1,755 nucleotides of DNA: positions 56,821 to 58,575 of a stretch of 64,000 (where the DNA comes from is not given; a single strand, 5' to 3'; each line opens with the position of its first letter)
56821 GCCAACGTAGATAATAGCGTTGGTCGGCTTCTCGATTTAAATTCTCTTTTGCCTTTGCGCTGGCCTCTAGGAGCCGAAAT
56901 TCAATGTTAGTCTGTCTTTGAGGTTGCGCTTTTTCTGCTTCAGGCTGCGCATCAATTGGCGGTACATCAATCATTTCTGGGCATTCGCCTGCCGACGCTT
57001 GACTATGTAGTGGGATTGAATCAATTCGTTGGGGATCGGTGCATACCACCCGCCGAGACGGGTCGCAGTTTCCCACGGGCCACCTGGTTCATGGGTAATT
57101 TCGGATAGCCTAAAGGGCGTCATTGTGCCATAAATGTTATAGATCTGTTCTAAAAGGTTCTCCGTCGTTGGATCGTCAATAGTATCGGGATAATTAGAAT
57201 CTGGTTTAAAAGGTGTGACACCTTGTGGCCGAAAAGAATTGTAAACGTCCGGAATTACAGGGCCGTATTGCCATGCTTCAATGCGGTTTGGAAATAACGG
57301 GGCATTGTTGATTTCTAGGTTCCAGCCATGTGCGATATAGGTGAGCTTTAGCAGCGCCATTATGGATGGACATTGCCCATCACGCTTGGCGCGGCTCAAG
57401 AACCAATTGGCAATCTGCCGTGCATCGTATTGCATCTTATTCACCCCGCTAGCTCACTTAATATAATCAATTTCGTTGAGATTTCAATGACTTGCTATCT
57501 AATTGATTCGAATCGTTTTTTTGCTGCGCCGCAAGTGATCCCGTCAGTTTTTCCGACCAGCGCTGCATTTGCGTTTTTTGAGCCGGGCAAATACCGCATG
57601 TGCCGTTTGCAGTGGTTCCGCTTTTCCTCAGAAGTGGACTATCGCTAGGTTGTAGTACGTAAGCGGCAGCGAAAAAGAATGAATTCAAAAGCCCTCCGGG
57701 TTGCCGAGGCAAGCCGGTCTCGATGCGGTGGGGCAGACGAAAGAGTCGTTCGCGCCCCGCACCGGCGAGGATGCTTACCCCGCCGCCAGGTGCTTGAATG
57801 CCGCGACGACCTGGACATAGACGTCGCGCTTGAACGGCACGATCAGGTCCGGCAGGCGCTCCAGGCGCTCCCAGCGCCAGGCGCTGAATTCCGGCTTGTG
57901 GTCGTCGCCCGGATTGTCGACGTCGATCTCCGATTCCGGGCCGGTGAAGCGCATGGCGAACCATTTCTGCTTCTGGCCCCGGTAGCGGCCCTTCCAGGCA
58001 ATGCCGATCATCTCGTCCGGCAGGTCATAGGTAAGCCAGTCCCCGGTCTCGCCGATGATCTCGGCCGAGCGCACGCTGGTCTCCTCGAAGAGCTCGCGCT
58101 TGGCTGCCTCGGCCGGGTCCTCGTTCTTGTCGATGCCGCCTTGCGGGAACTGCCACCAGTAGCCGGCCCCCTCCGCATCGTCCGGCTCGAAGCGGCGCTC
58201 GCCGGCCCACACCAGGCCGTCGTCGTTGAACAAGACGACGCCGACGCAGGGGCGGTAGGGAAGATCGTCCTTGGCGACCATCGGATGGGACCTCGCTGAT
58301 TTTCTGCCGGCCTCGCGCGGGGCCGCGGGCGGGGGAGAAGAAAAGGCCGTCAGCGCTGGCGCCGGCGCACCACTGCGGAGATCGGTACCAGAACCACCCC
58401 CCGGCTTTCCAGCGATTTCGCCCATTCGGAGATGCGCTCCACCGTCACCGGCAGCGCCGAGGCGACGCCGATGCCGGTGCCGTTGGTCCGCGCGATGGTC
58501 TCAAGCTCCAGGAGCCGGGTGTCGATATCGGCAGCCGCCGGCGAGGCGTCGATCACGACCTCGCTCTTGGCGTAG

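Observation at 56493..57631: About 1.1-kb AT-rich islet inserted into conserved synteny, with its own strong promoter, a perfect palindrome upstream of -35, and imperfect flanking direct repeats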

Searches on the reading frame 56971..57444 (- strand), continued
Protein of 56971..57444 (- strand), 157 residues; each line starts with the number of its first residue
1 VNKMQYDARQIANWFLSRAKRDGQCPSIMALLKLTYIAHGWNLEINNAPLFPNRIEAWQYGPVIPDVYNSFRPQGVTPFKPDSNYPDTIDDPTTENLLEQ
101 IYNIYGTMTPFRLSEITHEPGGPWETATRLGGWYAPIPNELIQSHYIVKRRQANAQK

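Call 38: search_dna_similar(query=window:56971-57435:-, collection=phages, mode=protein, max_evalue=0.001, max_rows=30)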
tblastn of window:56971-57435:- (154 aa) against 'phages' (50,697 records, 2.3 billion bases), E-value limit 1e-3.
Records with a match: 164; places in all: 168; records where one place covers at least 80% of the query: 45.
Best place of each record, by identity: <60% 164.
By first word of the organism name: Streptococcus 26; Paenibacillus 26; Pseudomonas 20; Bacteriophage 20; Stx2a-converting 19; Escherichia 8; Burkholderia 6; Bordetella 5; Listeria 5; Rhodobacter 2; and 19 more.
By host as written in the record: - 29; Pseudomonas aeruginosa 18; Paenibacillus larvae 18; Helicobacter cinaedi 12; Paenibacillus larvae ATCC 9545 7; Bordetella avium 5; Listeria monocytogenes 4; Rhodobacter sp. E32 2; and 58 more.
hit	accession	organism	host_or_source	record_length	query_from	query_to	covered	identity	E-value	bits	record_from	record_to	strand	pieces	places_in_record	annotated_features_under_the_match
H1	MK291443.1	Paracoccus phage vB_PsuS_Psul1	Paracoccus sulfuroxidans JCM 14013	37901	3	146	94%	53.4%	1e-46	166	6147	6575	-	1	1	hypothetical protein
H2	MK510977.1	Pseudomonas phage vB_Pae_CF183a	Pseudomonas aeruginosa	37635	1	143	93%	38.1%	6e-23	99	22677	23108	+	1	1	hypothetical protein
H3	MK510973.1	Pseudomonas phage vB_Pae_CF127a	Pseudomonas aeruginosa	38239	1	143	93%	38.1%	6e-23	99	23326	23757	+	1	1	hypothetical protein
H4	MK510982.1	Pseudomonas phage vB_Pae_BR161c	Pseudomonas aeruginosa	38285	1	143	93%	38.1%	6e-23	99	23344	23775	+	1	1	hypothetical protein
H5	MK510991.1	Pseudomonas phage vB_Pae_BR141a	Pseudomonas aeruginosa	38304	1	143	93%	38.1%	6e-23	99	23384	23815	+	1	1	hypothetical protein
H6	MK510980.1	Pseudomonas phage vB_Pae_BR123a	Pseudomonas aeruginosa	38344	1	143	93%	38.1%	6e-23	99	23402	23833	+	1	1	hypothetical protein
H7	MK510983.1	Pseudomonas phage vB_Pae_BR178a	Pseudomonas aeruginosa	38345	1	143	93%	38.1%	6e-23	99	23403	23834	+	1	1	hypothetical protein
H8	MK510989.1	Pseudomonas phage vB_Pae_BR322a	Pseudomonas aeruginosa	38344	1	143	93%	38.1%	6e-23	99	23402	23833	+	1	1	hypothetical protein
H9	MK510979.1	Pseudomonas phage vB_Pae_BR52a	Pseudomonas aeruginosa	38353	1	143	93%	38.1%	6e-23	99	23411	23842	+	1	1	hypothetical protein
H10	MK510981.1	Pseudomonas phage vB_Pae_BR143a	Pseudomonas aeruginosa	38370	1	143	93%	38.1%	6e-23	99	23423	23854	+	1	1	hypothetical protein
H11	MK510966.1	Pseudomonas phage vB_Pae_CF53a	Pseudomonas aeruginosa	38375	1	143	93%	38.1%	6e-23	99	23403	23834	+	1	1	hypothetical protein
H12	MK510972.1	Pseudomonas phage vB_Pae_CF121c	Pseudomonas aeruginosa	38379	1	143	93%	38.1%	6e-23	99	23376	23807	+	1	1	hypothetical protein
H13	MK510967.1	Pseudomonas phage vB_Pae_CF54a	Pseudomonas aeruginosa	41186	1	143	93%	38.1%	6e-23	99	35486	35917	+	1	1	hypothetical protein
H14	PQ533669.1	Pseudomonas phage Pacha_bin_1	Pseudomonas aeruginosa PA14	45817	1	143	93%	38.1%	7e-23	99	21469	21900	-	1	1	hypothetical protein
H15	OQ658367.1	Pseudomonas phage sp.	Pseudomonas aeruginosa PACL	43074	1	143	93%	37.1%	2e-23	100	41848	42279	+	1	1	none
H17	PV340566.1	Escherichia phage PhiR47_1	Escherichia coli ECOR13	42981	1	149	97%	35.1%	7e-21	93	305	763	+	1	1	PanA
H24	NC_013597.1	Aggregatibacter phage S1249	Aggregatibacter actinomycetemcomitans ...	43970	1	128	83%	35.6%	2e-14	74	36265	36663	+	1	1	DUF4065 domain-containing protein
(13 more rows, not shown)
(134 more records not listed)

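Call 39: search_dna_similar(query=window:56971-57435:-, collection=plasmids, mode=protein, max_evalue=0.00001, max_rows=30)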
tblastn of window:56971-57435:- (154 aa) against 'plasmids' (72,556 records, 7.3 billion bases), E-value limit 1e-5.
Records with a match: 53; places in all: 57; records where one place covers at least 80% of the query: 12.
Best place of each record, by identity: <60% 53.
By first word of the organism name: Bacillus 25; Lactobacillus 7; Paenibacillus 4; Neisseria 2; Pseudomonas 2; Shewanella 1; Salinibacter 1; Rhodococcus 1; Akkermansia 1; Rhizobium 1; and 8 more.
By predicted mobility (MOB-suite, as given by PLSDB): non-mobilizable 40; conjugative 9; mobilizable 4.
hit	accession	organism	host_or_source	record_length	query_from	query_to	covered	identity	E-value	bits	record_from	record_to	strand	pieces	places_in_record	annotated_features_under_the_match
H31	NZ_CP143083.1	Shewanella khirikhana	shrimp,mixed culture,intestine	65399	3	143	92%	34.9%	2e-16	82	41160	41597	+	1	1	type II toxin-antitoxin system antitoxin SocA domain-containing ...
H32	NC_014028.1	Salinibacter ruber M8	-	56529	3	143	92%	32.5%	1e-15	80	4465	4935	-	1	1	type II toxin-antitoxin system antitoxin SocA domain-containing ...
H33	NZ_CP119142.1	Neisseria gonorrhoeae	Homo sapiens,whole organism,synovial ...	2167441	4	128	81%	35.7%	6e-12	69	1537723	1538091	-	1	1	none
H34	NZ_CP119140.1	Neisseria gonorrhoeae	Homo sapiens,whole organism,blood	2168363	4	128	81%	35.7%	6e-12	69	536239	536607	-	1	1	none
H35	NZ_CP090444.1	Rhodococcus sp. DMF-1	pure culture,surface marine water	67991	3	143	92%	31.5%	3e-10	64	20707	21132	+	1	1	type II toxin-antitoxin system antitoxin SocA domain-containing ...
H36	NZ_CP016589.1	Bacillus thuringiensis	Mono isolate,Ginseng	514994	8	144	89%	31.7%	4e-7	55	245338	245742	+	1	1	type II toxin-antitoxin system antitoxin SocA domain-containing ...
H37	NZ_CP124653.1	Pseudomonas aeruginosa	Homo sapiens,Wound/Abscess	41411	8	135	83%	33.3%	1e-15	79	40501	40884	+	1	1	type II toxin-antitoxin system antitoxin SocA domain-containing ...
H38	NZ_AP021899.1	Akkermansia muciniphila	Homo sapiens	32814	3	124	79%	35.0%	3e-17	84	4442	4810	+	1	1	type II toxin-antitoxin system antitoxin SocA domain-containing ...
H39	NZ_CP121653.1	Rhizobium sp. CB3171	Calliandra calothyrsus,cell culture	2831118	3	143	92%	30.1%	9e-12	69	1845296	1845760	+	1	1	record has no annotation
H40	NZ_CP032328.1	Azospirillum argentinense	soil sample,Agricultural field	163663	20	122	67%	40.6%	5e-16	81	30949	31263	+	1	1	type II toxin-antitoxin system antitoxin SocA domain-containing ...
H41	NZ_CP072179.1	Lactobacillus gasseri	Homo sapiens,stool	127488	2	126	81%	32.6%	2e-10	65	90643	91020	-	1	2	type II toxin-antitoxin system antitoxin SocA domain-containing ...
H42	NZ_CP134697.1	Pontibacter sp. G13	single cell,seawater, biofilm of coral ...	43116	3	124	79%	33.1%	7e-12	69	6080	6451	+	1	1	type II toxin-antitoxin system antitoxin SocA domain-containing ...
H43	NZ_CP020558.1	Paenibacillus larvae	Apis mellifera,single cell microbial ...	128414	7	127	79%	32.8%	1e-11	68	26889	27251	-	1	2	type II toxin-antitoxin system antitoxin SocA domain-containing ...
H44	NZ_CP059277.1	Lactobacillus taiwanensis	Mus musculus,pure culture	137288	2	121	78%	32.8%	2e-8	59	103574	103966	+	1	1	type II toxin-antitoxin system antitoxin SocA domain-containing ...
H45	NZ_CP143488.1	Pseudomonas silesiensis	single cell,landfill for plastics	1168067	26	143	77%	33.1%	1e-12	71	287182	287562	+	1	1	record has no annotation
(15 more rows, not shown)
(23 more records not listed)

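Call 40: get_annotated_region(hit=H1, flank=2500)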
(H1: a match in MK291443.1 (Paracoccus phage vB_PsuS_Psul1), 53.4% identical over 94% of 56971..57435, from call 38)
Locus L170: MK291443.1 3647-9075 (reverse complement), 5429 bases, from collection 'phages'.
description: Paracoccus phage vB_PsuS_Psul1, complete genome.
organism: Paracoccus phage vB_PsuS_Psul1 (NCBI taxid 2500569)
taxonomy: Viruses; Duplodnaviria; Heunggongvirae; Uroviricota; Caudoviricetes
host: Paracoccus sulfuroxidans JCM 14013; source: -; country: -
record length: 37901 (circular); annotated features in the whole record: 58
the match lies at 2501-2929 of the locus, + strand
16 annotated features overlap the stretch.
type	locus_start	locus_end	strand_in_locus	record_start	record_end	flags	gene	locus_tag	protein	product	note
CDS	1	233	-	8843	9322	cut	-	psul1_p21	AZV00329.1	putative replication protein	-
CDS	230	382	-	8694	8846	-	-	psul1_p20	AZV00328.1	hypothetical protein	-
CDS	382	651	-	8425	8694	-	-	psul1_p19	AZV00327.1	hypothetical protein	-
CDS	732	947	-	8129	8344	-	-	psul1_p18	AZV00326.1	Cro-like protein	-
CDS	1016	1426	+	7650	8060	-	-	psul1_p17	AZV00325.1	CI-like repressor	XRE-family transcriptional regulator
CDS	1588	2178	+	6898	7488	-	-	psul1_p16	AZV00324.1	hypothetical protein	-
CDS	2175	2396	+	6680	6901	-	-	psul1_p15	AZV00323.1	hypothetical protein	-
CDS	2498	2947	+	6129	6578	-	-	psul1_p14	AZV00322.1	hypothetical protein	-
CDS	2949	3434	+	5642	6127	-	-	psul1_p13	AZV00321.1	hypothetical protein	-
CDS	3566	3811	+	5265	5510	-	-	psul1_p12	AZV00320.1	hypothetical protein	-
CDS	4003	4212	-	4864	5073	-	-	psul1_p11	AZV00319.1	hypothetical protein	-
CDS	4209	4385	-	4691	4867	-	-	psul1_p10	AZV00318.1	hypothetical protein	-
CDS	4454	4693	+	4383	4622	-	-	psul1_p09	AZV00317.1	hypothetical protein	-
CDS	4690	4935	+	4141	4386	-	-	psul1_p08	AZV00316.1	hypothetical protein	-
CDS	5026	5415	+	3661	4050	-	-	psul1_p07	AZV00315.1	hypothetical protein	-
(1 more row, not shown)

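Call 41: get_annotated_region(hit=H24, flank=1500)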
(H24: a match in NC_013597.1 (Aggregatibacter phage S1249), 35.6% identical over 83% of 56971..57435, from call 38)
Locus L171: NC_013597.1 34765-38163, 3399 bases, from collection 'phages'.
description: Aggregatibacter phage S1249, complete sequence.
organism: Aggregatibacter phage S1249 (NCBI taxid 683735)
taxonomy: Viruses; Duplodnaviria; Heunggongvirae; Uroviricota; Caudoviricetes
host: Aggregatibacter actinomycetemcomitans D11S-1; source: -; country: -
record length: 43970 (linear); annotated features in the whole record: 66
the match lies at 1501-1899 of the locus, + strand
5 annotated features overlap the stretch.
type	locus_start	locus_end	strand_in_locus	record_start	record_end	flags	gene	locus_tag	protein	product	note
CDS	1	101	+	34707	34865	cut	-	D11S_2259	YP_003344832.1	hypothetical protein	identified by Glimmer3; putative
CDS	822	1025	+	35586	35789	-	-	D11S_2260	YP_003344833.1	hypothetical protein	identified by Glimmer3; putative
CDS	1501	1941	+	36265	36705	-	-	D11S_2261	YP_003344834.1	DUF4065 domain-containing protein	identified by Glimmer3; putative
CDS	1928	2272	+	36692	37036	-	-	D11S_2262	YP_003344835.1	hypothetical protein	identified by Glimmer3; putative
CDS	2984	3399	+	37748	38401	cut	-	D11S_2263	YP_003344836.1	anti-repressor Ant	identified by Glimmer3; putative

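Call 42: get_annotated_region(hit=H17, flank=1500)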
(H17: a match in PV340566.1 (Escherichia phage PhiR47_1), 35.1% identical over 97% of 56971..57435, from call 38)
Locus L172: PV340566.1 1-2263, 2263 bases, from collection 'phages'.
description: Escherichia phage PhiR47_1, complete genome.
organism: Escherichia phage PhiR47_1 (NCBI taxid 3416488)
taxonomy: Viruses
host: Escherichia coli ECOR13; source: -; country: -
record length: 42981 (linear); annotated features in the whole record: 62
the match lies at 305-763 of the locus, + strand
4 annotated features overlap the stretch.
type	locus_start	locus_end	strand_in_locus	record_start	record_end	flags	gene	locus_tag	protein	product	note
CDS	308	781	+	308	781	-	-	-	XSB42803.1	PanA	PanA antitoxin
CDS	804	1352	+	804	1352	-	-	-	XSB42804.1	PanT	PanT toxin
CDS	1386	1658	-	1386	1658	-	-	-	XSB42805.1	hypothetical protein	FIG00640518: hypothetical protein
CDS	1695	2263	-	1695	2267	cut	-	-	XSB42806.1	exodeoxyribonuclease VIII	Exodeoxyribonuclease VIII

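Call 60: search_solved_structures(query=window:56971-57435:-, max_evalue=1, show_alignments=1)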
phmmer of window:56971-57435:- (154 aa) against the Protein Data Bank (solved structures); distinct sequences matched with E-value up to 1: 0.

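Call 62: search_protein_families(library=phrogs, proteins=[window:56971-57435:-, L169:3618-3857:-], max_evalue=0.01)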
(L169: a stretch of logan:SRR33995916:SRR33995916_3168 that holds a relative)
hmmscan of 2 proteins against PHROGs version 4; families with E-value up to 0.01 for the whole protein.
window:56971-57435:- (154 aa): 2 families
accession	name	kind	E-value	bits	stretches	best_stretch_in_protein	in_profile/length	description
phrog_1281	-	unknown function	3.6e-38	132.2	1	1-147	6-154/195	-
phrog_10390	-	unknown function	1.1e-24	88.4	1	3-147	149-295/299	-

L169:3618-3857:- (79 aa): 0 families

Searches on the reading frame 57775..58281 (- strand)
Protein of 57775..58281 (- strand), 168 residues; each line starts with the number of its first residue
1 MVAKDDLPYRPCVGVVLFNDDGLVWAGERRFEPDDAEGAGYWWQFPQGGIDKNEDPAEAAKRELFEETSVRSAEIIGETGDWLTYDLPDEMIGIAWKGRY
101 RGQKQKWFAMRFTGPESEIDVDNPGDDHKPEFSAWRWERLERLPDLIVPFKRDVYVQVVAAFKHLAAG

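Call 7: find_encoding_contigs(protein=window:57775-58281:-, flank=6000, max_places=10)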
Protein window:57775-58281:- (168 aa): 2 contigs read that carry it; 1 place shown.
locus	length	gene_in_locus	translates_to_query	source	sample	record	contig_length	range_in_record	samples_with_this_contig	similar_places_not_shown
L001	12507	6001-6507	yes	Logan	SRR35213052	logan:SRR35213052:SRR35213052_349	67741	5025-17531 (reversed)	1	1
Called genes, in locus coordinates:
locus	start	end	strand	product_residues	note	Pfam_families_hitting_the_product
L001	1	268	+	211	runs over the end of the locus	PF01467:CTP_transf_like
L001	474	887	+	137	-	PF02410:RsfS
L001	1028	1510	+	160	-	PF02590:SPOUT_MTase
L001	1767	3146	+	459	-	PF01551:Peptidase_M23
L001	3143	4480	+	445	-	PF22694:CtpB_N-like (weak), PF00595:PDZ, PF13180:PDZ_2, PF17820:PDZ_6, PF03572:Peptidase_S41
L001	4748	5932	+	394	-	PF04748:Polysacc_deac_2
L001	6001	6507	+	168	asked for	PF00293:NUDIX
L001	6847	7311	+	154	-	PF13274:SocA_Panacea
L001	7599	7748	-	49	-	-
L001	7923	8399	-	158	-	PF07886:BA14K (weak)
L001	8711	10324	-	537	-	PF01293:PEPCK_ATP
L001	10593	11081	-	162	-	PF13883:CREG_beta-barrel, PF01243:PNPOx_N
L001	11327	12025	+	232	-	PF00072:Response_reg, PF00486:Trans_reg_C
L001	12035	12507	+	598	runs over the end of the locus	PF13755:Sensor_TM1, PF13756:Stimulus_sens_1, PF00672:HAMP, PF00512:HisKA, PF02518:HATPase_c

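Call 9: find_related_loci(query=window:57775-58281:-, collection=genome_contigs, flank=5000)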
Query window:57775-58281:- (168 aa) in genome_contigs; peptide patterns used: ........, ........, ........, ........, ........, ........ (x = any residue, [..] = any of these).
285 stretches matched a pattern; 265 encode a relative of the query (tblastn E <= 1e-3); the best 80 are kept; 80 distinct loci.
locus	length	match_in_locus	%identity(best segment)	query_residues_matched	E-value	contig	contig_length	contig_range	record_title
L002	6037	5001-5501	95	1-167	2e-105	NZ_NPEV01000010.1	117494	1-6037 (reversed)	Rhodobium orientis strain DSM 11290 NODE_10_length_117494_cov_44.5957, whole genome shotgun sequence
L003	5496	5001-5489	72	1-166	1e-75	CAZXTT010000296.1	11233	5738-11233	MAG TPA_asm: uncultured Rhizobiaceae bacterium isolate binchicken_co219_131 genome assembly, contig: k141_1553302, whole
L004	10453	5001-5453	71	7-158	6e-72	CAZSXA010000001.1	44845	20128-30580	MAG TPA_asm: uncultured Bauldia sp. isolate binchicken_co334_4 genome assembly, contig: NODE_1251_length_44845_cov_5.324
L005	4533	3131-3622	69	1-167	5e-70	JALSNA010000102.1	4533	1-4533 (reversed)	MAG: Hyphomicrobiales bacterium isolate 356-284_maxbin2_scaf2bin.156 356-284_scaffold_15817_c1, whole genome shotgun seq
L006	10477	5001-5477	66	6-164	1e-67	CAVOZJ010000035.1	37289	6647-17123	MAG: uncultured Alphaproteobacteria bacterium isolate MFD09779.bin.2.74 genome assembly, contig: contig_93737, whole gen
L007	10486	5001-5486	64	6-167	4e-67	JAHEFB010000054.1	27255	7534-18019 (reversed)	MAG: Alphaproteobacteria bacterium isolate Ww308 NODE_2859_length_27255_cov_6.234282, whole genome shotgun sequence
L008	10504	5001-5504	64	2-166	1e-66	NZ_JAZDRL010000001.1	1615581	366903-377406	Pseudochelatococcus sp. G4_1912 G4_1912_1, whole genome shotgun sequence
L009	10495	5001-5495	65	1-165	2e-66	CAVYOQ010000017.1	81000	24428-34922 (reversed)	MAG: uncultured Alphaproteobacteria bacterium isolate MFD05684.bin.3.313 genome assembly, contig: contig_11222, whole ge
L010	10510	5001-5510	64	2-168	1e-64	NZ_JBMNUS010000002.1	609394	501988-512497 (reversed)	MAG: Pseudochelatococcus sp. isolate SBF912SR2HQ0014 scaffold_7_c1, whole genome shotgun sequence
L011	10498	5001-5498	60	2-166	5e-64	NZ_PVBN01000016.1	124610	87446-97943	Neorhizobium alkalisoli strain DSM 21826 NODE_16_length_124610_cov_58.7132, whole genome shotgun sequence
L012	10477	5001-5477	64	7-166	6e-64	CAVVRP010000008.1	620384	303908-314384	MAG: uncultured Alphaproteobacteria bacterium isolate MFD02809.bin.1.68 genome assembly, contig: contig_48891, whole gen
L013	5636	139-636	61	2-166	1e-63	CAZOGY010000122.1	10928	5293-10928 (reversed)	MAG TPA_asm: uncultured Hyphomicrobiaceae bacterium isolate SRP128890_co1_182 genome assembly, contig: NODE_8810_length_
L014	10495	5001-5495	60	1-167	5e-63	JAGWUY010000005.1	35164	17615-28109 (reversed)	MAG: Alphaproteobacteria bacterium isolate REEB407 contig-150_984, whole genome shotgun sequence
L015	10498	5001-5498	64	1-166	7e-63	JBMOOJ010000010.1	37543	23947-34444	MAG: Pseudomonadota bacterium isolate Betzabe_MAG099 MAG099_10, whole genome shotgun sequence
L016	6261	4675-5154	63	4-165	5e-63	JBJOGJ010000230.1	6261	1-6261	MAG: Pseudomonadota bacterium isolate sharkriverslough_2019_sw_WHONDRS-S19S_0042_A_bin.28 scaffold_0005703, whole genome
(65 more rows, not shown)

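Call 52: find_homologous_proteins(query=window:57775-58281:-, max_evalue=1e-60)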
Query window:57775-58281:- (168 aa): 820 proteins with E <= 1e-60 among 8000 candidates; the best 120 are listed.
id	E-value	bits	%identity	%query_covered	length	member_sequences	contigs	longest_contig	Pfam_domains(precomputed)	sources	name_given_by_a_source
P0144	1.4e-112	392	100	100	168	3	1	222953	PF00293.35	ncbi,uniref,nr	ncbi:RNA pyrophosphohydrolase [Rhodobium gokarnense]|uniref:RNA pyrophosphohydrolase n=1 Tax=Rhodobi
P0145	2.0e-88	313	80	99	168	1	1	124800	PF00293.35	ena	-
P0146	2.5e-87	309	81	99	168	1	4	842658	PF00293.35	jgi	-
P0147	2.9e-81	289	75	99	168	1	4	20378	PF00293.35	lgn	-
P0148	6.3e-80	285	74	99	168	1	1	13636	PF00293.35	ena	-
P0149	9.2e-79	281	74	99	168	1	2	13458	PF00293.35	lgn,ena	-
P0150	1.9e-74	267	71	98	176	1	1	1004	PF00293.35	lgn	-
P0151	5.1e-74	266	72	96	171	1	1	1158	PF00293.35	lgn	-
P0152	9.8e-74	265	71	99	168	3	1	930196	PF00293.35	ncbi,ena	-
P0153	2.2e-73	264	71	90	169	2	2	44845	PF00293.35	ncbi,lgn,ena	-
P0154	1.4e-72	261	69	98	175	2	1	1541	PF00293.35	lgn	-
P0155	2.0e-72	261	69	99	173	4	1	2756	PF00293.35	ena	-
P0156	2.7e-72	260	70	90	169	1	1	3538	PF00293.35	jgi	-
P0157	8.8e-72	259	68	99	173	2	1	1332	PF00293.35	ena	-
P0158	1.5e-71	258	68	98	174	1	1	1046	PF00293.35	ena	-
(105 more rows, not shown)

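Call 53: find_encoding_contigs(protein=P0145, flank=4000, max_places=2)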
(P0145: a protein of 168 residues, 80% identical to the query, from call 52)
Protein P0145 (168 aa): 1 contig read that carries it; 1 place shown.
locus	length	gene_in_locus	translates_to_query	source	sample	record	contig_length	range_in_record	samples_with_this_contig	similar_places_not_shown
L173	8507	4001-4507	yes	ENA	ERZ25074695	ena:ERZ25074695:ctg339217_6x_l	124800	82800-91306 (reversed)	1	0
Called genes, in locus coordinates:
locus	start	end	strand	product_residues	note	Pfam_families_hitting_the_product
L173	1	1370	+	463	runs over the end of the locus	PF01551:Peptidase_M23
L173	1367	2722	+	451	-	PF22694:CtpB_N-like, PF00595:PDZ (weak), PF13180:PDZ_2, PF17820:PDZ_6, PF03572:Peptidase_S41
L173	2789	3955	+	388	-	PF04748:Polysacc_deac_2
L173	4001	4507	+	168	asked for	PF00293:NUDIX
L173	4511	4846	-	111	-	-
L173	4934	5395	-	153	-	PF07886:BA14K (weak)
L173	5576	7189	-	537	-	PF01293:PEPCK_ATP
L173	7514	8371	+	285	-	PF12833:HTH_18, PF00165:HTH_AraC, PF06445:GyrI-like, PF14526:Cass2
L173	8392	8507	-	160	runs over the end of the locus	PF13883:CREG_beta-barrel, PF01243:PNPOx_N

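Call 54: find_encoding_contigs(protein=P0146, flank=4000, max_places=2)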
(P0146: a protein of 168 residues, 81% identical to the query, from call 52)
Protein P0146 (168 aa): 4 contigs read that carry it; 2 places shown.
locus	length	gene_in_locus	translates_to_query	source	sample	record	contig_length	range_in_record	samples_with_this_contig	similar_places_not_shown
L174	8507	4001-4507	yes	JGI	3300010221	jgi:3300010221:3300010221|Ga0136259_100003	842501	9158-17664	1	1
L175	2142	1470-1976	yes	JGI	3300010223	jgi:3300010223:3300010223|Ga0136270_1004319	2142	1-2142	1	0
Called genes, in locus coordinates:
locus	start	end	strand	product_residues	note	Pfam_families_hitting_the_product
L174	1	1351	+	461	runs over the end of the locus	PF01551:Peptidase_M23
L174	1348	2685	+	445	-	PF22694:CtpB_N-like, PF00595:PDZ (weak), PF13180:PDZ_2, PF17820:PDZ_6, PF03572:Peptidase_S41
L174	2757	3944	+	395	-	PF04748:Polysacc_deac_2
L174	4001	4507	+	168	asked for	PF00293:NUDIX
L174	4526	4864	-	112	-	-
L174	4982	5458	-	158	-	-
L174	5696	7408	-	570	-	PF00496:SBP_bac_5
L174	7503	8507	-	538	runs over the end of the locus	PF00732:GMC_oxred_N, PF00890:FAD_binding_2 (faint), PF01266:DAO (faint), PF05199:GMC_oxred_C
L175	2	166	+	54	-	?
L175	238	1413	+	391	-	PF04748:Polysacc_deac_2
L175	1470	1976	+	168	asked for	PF00293:NUDIX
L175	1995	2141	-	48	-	?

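Call 55: find_encoding_contigs(protein=P0147, flank=4000, max_places=2)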
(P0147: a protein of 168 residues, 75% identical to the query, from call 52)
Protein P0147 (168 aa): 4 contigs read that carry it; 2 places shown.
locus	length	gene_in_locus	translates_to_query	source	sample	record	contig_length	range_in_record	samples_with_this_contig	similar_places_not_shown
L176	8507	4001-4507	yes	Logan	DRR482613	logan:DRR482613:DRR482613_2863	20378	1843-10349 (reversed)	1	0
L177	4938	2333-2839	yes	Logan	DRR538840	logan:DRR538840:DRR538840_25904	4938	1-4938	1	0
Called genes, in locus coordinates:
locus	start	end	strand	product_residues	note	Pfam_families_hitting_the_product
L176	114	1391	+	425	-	PF01551:Peptidase_M23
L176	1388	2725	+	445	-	PF22694:CtpB_N-like, PF00595:PDZ (weak), PF13180:PDZ_2, PF17820:PDZ_6, PF03572:Peptidase_S41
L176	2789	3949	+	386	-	PF04748:Polysacc_deac_2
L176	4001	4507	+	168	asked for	PF00293:NUDIX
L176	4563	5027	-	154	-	PF07886:BA14K (weak)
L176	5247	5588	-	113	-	-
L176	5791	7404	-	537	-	PF01293:PEPCK_ATP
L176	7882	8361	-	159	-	PF13883:CREG_beta-barrel, PF01243:PNPOx_N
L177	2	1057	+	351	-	?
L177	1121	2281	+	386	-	PF04748:Polysacc_deac_2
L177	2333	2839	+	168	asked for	PF00293:NUDIX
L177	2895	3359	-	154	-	PF07886:BA14K (weak)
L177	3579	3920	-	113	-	-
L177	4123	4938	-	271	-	?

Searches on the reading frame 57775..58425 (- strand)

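Call 4: search_protein_families(library=pfam, proteins=[window:57775-58425:-], max_evalue=0.01)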
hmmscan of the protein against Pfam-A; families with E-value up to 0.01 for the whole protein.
window:57775-58425:- (216 aa): 1 family
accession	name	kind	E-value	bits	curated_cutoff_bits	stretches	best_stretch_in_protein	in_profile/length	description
PF00293.34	NUDIX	-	8.3e-22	78.1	21.1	1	57-203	2-131/134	NUDIX domain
